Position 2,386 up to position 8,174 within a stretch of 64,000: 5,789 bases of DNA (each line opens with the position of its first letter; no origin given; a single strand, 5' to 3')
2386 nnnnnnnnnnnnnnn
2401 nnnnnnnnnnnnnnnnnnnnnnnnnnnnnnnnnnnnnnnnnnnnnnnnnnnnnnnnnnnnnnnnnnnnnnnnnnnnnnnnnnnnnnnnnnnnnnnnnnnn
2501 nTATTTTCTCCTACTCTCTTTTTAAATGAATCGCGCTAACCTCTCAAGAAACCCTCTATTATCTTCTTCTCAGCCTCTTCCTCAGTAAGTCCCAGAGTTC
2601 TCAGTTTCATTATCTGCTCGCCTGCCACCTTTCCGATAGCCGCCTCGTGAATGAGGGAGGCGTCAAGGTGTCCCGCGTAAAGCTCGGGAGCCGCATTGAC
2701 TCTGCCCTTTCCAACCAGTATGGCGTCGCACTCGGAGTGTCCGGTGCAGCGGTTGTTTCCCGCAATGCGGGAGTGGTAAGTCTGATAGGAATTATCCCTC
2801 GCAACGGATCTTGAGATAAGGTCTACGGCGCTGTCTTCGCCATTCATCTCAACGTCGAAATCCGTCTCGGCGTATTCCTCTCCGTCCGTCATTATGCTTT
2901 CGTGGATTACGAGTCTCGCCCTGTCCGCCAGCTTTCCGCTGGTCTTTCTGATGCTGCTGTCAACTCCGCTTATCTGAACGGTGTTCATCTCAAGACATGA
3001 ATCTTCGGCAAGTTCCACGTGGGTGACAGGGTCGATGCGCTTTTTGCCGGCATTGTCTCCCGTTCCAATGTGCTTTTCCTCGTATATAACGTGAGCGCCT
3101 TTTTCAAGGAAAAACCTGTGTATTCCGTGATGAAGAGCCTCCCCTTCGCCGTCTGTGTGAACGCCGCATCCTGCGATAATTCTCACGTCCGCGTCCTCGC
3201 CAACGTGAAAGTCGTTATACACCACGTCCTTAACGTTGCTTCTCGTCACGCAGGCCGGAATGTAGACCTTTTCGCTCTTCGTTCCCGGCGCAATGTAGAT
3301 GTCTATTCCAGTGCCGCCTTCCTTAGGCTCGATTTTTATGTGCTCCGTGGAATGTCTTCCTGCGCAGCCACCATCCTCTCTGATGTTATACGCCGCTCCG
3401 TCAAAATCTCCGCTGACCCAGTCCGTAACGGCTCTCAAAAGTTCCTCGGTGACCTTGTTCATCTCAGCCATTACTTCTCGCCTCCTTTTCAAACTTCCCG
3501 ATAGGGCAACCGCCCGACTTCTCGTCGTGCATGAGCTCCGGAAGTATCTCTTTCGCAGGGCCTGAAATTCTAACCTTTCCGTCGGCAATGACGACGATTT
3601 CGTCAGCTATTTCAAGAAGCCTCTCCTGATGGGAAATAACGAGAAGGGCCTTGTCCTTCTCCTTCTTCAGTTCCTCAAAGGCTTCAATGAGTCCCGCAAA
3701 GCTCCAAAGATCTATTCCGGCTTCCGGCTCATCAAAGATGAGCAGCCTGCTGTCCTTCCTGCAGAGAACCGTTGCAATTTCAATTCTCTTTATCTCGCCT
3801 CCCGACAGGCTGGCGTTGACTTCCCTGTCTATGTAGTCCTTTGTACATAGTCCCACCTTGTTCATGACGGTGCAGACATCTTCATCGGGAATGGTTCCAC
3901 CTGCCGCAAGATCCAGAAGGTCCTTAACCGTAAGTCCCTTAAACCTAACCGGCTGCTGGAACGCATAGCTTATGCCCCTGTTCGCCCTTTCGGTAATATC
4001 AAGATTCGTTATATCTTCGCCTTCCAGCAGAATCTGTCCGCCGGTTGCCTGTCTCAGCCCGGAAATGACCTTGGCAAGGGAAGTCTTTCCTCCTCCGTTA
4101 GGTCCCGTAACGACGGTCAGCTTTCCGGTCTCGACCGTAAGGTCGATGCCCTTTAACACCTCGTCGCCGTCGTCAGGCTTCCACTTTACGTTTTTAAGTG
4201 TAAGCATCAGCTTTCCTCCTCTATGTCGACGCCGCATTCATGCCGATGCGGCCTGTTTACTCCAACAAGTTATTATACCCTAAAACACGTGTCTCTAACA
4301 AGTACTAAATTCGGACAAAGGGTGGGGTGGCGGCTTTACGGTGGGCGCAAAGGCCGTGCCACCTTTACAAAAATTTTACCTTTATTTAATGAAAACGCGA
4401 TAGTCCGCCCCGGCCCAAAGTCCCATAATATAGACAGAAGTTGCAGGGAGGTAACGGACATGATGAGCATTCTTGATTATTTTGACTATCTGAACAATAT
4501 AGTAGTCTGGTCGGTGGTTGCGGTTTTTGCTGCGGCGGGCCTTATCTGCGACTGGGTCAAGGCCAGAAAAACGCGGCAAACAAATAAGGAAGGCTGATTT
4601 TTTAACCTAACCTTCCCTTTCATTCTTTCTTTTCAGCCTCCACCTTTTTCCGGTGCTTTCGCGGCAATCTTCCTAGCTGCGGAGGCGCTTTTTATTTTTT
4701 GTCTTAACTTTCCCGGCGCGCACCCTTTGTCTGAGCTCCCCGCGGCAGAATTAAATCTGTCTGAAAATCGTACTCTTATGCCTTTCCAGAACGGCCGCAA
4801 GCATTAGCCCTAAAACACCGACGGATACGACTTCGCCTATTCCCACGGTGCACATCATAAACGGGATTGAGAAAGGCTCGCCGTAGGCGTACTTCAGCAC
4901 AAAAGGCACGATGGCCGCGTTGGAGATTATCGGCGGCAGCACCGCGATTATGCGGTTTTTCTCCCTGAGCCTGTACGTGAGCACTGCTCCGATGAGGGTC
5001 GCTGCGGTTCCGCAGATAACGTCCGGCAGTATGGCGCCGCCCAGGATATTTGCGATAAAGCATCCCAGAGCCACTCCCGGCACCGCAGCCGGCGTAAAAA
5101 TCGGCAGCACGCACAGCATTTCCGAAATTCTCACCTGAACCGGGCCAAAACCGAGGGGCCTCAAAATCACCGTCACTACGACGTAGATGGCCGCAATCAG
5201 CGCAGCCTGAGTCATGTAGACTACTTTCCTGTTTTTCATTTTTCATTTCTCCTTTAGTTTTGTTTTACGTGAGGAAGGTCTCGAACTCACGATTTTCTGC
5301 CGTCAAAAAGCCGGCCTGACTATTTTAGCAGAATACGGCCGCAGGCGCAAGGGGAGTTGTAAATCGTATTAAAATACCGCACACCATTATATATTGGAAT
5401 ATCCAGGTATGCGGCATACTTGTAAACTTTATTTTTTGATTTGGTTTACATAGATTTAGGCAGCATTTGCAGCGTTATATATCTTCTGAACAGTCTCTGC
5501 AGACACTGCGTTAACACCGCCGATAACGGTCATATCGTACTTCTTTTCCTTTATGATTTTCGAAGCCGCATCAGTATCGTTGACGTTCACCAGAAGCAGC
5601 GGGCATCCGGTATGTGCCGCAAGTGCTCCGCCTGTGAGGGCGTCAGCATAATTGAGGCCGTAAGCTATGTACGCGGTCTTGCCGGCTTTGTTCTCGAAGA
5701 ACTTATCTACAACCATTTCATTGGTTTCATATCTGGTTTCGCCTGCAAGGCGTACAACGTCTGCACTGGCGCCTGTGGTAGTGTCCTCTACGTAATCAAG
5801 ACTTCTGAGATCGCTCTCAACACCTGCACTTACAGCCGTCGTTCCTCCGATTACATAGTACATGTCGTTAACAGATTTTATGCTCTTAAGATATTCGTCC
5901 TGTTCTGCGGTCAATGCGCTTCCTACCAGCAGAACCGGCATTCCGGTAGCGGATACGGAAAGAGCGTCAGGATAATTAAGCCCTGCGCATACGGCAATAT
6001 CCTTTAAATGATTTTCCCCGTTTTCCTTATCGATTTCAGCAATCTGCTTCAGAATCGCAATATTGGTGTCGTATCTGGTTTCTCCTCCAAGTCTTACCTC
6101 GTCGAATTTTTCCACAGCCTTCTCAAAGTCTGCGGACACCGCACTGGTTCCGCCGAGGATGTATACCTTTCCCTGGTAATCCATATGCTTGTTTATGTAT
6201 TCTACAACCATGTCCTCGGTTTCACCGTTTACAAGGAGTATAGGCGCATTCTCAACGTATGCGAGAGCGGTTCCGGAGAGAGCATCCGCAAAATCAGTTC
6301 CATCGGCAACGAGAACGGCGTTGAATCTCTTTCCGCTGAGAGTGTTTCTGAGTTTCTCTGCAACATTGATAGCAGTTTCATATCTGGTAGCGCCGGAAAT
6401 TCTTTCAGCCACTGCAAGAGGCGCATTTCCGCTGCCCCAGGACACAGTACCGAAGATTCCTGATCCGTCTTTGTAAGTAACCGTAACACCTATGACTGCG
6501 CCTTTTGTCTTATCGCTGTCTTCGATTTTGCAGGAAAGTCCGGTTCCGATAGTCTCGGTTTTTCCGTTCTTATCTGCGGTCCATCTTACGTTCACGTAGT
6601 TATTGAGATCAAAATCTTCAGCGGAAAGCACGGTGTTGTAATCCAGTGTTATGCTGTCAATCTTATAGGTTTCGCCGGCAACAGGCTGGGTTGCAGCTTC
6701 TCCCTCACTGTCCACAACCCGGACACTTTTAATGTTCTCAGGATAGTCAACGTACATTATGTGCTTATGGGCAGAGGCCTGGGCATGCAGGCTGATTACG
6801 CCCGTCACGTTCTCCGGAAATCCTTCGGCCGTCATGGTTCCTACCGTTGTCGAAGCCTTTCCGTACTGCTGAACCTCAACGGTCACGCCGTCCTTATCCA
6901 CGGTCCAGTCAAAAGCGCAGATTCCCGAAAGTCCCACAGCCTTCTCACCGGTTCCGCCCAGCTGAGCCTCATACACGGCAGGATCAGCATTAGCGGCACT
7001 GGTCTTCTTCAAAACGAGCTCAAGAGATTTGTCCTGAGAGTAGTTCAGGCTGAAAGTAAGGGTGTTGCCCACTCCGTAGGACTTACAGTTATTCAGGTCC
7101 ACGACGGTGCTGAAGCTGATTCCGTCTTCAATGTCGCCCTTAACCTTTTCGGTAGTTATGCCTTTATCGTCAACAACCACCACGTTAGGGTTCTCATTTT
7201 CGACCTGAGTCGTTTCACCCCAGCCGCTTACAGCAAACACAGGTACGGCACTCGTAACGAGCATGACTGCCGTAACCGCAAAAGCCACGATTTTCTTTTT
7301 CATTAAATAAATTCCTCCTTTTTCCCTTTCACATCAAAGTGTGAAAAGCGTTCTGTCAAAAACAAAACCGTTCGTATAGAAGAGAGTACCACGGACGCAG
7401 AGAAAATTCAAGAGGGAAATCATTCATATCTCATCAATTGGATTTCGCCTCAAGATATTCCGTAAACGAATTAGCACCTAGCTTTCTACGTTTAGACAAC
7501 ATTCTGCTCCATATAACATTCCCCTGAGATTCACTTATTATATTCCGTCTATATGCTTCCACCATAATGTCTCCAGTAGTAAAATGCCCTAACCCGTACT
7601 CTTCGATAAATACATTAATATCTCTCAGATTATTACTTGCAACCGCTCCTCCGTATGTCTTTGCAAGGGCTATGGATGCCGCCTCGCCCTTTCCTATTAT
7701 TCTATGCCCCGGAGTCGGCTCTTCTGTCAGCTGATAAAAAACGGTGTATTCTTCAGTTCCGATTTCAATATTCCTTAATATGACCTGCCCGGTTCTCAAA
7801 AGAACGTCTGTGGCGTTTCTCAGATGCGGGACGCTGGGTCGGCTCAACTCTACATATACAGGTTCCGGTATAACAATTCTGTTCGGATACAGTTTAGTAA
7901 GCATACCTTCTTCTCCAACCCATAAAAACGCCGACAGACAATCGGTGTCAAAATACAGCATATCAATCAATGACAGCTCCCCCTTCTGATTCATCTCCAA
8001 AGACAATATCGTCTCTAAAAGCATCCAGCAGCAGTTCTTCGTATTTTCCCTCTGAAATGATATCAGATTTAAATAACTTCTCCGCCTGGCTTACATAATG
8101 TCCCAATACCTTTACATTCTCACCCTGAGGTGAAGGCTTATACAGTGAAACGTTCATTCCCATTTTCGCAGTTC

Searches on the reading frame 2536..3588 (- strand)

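Call 12: search_protein_families(library=pfam, proteins=[window:2536-3588:-], max_evalue=0.01)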
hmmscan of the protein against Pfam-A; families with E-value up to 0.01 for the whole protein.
window:2536-3588:- (350 aa): 1 family
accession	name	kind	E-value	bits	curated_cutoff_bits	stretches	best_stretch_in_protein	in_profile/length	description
PF01458.23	SUFBD_core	-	1.9e-19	70.5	27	1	128-347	17-232/232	SUF system FeS cluster assembly, SufBD core domain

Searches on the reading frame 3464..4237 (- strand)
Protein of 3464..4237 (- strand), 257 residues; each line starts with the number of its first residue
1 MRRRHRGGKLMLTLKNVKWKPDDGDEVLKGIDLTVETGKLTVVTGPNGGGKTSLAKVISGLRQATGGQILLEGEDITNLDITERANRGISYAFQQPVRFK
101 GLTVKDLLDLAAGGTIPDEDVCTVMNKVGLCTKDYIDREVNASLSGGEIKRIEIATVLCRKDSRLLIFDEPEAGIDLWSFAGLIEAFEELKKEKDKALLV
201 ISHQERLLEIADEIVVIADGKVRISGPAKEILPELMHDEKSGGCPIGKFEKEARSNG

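Call 12: search_protein_families(library=pfam, proteins=[window:3464-4237:-], max_evalue=0.01)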
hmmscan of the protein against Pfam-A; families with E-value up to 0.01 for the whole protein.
window:3464-4237:- (257 aa): 4 families
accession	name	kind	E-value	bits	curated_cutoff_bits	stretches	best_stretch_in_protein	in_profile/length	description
PF00005.33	ABC_tran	-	1.2e-27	97.7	25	1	28-172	1-136/137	ABC transporter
PF13304.12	AAA_21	-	2.5e-11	44.7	27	2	40-101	1-62/304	AAA domain, putative AbiEii toxin, Type IV TA system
PF02463.25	SMC_N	-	1.8e-07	31.3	40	1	133-218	135-212/220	RecF/RecN/SMC N terminal domain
PF13476.12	AAA_23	-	0.00034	21.8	27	1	31-68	15-46/201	AAA domain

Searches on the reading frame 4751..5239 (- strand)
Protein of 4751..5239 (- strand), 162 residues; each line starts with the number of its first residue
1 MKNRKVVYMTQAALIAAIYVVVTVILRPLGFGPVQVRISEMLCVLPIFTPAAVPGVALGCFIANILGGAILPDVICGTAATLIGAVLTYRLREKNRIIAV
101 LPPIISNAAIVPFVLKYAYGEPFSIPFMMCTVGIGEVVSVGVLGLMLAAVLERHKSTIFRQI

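Call 12: search_protein_families(library=pfam, proteins=[window:4751-5239:-], max_evalue=0.01)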
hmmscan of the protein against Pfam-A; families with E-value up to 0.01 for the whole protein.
window:4751-5239:- (162 aa): 1 family
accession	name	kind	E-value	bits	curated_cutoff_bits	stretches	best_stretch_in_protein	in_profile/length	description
PF06177.16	QueT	-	2.9e-46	157.7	33.7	1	9-152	1-140/141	QueT transporter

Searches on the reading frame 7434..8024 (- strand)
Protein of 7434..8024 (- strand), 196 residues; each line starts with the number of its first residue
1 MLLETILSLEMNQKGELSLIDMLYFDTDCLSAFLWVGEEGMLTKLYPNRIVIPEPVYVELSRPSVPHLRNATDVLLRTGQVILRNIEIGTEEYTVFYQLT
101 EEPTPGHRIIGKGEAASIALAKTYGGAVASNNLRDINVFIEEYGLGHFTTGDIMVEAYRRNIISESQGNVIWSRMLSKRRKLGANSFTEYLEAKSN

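Call 11: search_protein_families(library=pfam, proteins=[window:7434-8024:-], max_evalue=0.01)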
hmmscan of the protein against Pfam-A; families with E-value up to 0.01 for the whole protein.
window:7434-8024:- (196 aa): 0 families

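Call 64: search_protein_families(library=padloc, proteins=[window:7434-8024:-], max_evalue=0.01)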
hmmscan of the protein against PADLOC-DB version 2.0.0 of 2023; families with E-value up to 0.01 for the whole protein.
window:7434-8024:- (196 aa): 3 families
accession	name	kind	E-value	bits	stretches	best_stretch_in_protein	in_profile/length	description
PDLC05071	PDC-S70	-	0.00061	18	1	25-123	5-88/161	-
PDLC05073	PDC-S70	-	0.0019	16.1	1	26-122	6-88/162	-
PDLC05068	PDC-S70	-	0.0034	15.9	0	26-71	6-50/125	-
